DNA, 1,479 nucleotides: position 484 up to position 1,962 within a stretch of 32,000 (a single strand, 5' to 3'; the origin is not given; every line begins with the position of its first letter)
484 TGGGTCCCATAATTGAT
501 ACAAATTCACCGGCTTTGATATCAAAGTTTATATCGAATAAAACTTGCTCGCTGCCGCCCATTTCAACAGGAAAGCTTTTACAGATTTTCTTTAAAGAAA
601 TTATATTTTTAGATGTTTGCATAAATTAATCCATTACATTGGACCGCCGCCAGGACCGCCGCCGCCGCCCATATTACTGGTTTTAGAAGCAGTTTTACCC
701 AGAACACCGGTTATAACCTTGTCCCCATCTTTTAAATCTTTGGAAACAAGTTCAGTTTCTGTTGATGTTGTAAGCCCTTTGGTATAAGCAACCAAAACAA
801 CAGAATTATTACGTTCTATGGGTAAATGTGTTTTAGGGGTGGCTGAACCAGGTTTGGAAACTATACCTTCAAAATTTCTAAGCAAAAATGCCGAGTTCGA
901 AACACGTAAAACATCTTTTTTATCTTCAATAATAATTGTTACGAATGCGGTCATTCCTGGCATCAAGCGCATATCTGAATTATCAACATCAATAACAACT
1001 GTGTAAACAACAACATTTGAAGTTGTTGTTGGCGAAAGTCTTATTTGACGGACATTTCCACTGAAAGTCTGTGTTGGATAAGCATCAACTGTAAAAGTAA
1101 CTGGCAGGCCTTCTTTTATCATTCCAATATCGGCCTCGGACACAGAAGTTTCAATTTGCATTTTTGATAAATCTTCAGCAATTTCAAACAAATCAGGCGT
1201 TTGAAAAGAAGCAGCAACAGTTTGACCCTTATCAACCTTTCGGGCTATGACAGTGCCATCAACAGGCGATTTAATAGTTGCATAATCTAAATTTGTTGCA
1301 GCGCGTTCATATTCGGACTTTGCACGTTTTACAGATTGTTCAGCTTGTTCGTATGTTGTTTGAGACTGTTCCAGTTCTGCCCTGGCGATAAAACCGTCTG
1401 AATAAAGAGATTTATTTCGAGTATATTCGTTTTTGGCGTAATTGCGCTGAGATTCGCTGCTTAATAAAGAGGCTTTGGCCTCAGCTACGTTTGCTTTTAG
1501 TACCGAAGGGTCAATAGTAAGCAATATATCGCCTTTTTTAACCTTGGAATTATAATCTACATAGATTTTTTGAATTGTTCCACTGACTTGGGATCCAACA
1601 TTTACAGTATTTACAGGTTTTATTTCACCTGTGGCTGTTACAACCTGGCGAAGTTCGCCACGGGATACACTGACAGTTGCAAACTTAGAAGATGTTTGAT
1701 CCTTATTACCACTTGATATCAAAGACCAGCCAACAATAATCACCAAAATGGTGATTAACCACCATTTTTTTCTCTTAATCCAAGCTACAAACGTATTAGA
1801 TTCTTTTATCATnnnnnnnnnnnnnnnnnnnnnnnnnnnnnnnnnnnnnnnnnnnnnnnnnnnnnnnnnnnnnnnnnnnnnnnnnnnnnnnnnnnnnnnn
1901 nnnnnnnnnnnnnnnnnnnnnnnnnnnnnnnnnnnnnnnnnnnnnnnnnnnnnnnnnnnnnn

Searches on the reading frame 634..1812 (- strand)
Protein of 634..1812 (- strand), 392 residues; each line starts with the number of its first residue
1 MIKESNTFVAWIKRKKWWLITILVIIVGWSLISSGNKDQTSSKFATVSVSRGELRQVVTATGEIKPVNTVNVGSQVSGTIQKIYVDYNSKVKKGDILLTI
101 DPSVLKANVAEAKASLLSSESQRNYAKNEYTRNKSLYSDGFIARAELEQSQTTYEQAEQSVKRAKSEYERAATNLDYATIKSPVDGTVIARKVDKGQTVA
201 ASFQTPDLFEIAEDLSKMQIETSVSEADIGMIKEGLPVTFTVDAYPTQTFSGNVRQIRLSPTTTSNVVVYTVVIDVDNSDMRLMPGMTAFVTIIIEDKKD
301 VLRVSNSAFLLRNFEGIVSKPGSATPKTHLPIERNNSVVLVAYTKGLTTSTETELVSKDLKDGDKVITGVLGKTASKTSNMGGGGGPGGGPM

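Call 50: find_encoding_contigs(protein=window:634-1812:-, flank=10000, max_places=2)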
Protein window:634-1812:- (392 aa): 10 contigs read that carry it; 1 place shown.
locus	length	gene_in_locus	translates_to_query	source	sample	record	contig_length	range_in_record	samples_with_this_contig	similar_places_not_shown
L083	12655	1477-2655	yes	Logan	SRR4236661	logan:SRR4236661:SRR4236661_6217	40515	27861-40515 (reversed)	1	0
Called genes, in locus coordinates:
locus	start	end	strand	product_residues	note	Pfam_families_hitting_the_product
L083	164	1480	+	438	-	PF02321:OEP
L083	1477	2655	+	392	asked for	PF00364:Biotin_lipoyl (faint), PF25917:BSH_RND, PF25973:BSH_CzcB, PF25881:HH_YBHG (weak), PF25876:HH_MFP_RND (weak), PF25893:HH_CzcB (weak), PF25954:Beta-barrel_RND_2, PF25990:Beta-barrel_YknX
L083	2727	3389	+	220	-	PF00005:ABC_tran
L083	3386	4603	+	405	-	PF12704:MacB_PCD, PF02687:FtsX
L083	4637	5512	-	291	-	PF02195:ParB_N, PF17762:HTH_ParB, PF23552:ParB_C (weak)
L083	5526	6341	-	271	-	PF02374:ArsA_ATPase (weak), PF06564:CBP_BcsQ, PF10609:ParA (weak), PF13614:AAA_31, PF00142:Fer4_NifH (faint), PF01656:CbiA, PF09140:MipZ (weak)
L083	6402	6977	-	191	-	PF02527:GidB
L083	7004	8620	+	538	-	PF07719:TPR_2 (faint), PF13181:TPR_8 (faint), PF13424:TPR_12 (faint)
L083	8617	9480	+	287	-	PF01210:NAD_Gly3P_dh_N, PF07479:NAD_Gly3P_dh_C, PF20618:GPD_NAD_C_bact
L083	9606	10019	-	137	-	PF00691:OmpA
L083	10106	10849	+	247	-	PF03167:UDG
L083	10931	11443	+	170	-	PF05198:IF3_N, PF00707:IF3_C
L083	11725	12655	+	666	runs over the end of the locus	PF00133:tRNA-synt_1, PF09334:tRNA-synt_1g, PF19303:Anticodon_3, PF01588:tRNA_bind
